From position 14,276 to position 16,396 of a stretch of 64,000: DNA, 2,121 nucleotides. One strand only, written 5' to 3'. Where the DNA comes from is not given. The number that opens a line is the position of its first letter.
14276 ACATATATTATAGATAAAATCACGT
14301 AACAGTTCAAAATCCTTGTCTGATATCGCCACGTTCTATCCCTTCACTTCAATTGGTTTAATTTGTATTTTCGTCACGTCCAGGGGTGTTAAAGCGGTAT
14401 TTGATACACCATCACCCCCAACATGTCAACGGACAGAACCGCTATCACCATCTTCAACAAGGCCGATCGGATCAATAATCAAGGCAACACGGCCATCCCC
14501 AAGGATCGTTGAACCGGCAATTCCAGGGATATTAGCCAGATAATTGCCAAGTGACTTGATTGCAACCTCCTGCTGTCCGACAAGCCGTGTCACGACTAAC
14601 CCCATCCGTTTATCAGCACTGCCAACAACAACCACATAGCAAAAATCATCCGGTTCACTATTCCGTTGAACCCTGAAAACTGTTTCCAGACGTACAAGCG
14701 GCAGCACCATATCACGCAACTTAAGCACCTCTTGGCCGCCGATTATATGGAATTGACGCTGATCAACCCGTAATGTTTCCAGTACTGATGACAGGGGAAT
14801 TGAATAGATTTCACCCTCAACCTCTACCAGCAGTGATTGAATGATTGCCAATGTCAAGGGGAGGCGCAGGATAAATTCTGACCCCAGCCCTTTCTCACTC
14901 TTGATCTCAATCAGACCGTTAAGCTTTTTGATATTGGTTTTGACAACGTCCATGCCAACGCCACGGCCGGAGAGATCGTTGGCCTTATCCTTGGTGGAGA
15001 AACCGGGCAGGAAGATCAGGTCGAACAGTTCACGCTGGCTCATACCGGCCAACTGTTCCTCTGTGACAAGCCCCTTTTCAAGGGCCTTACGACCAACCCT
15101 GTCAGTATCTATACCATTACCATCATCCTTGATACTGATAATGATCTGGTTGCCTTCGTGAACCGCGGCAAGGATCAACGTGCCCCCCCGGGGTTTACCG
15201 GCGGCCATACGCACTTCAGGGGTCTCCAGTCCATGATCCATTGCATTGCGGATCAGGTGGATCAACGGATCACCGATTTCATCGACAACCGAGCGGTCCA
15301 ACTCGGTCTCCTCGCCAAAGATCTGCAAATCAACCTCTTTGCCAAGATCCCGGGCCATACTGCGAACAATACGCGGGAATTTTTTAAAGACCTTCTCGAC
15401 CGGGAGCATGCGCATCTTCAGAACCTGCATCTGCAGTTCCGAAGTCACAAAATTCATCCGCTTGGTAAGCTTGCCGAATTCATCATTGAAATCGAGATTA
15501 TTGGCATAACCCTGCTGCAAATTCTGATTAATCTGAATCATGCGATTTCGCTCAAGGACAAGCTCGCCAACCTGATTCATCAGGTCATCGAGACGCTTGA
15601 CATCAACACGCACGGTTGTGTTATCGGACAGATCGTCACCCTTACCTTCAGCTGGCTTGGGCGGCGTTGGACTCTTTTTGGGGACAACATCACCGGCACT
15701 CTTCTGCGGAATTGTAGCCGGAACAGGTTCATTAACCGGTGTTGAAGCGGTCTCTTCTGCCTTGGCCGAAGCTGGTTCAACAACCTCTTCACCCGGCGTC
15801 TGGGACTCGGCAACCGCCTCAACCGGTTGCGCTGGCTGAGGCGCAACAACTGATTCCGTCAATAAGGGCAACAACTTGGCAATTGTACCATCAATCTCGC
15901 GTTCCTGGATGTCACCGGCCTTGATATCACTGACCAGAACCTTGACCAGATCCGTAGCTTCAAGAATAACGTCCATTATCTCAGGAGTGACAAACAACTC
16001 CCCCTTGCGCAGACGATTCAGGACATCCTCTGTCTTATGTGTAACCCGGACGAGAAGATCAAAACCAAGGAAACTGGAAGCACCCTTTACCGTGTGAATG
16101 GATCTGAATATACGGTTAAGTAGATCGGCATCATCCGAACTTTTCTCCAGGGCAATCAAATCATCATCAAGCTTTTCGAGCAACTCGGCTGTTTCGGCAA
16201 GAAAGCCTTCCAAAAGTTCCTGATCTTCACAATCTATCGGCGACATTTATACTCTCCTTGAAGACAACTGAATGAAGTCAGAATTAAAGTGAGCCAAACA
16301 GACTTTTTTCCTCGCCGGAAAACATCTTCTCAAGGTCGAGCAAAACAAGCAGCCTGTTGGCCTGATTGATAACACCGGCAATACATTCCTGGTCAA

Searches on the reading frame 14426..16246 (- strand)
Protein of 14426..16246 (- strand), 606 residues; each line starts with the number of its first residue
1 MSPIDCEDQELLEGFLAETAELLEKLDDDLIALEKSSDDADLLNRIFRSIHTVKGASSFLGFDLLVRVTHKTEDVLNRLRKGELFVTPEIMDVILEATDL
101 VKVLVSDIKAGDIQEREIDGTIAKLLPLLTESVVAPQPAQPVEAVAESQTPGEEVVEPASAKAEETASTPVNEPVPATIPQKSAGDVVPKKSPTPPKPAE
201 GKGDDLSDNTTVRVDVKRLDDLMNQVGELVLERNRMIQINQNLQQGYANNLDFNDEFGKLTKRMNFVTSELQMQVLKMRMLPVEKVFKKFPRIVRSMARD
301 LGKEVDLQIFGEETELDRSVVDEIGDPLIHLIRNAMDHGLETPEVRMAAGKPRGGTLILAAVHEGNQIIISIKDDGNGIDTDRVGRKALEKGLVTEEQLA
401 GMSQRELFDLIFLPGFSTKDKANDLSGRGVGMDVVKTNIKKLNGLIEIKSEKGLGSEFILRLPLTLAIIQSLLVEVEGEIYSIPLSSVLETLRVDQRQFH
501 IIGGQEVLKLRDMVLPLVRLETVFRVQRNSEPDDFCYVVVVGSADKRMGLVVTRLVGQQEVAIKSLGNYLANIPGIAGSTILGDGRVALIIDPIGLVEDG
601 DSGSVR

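Call 93: search_protein_families(library=pfam, proteins=[window:14426-16246:-], max_evalue=0.00001)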
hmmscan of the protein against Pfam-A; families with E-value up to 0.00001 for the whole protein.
window:14426-16246:- (606 aa): 4 families
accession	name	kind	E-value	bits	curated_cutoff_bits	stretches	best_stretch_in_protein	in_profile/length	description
PF01584.24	CheW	-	5.8e-25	88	23.5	1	471-598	2-135/138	CheW-like domain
PF02895.20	H-kinase_dim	-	3.6e-15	56.6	23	1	210-278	2-68/68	Signal transducing histidine kinase, homodimeric domain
PF01627.28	Hpt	-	1.2e-14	54.8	24.6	1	10-98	1-78/84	Hpt domain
PF02518.31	HATPase_c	-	2.1e-14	54.3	26.4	1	327-465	5-110/111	Histidine kinase-, DNA gyrase B-, and HSP90-like ATPase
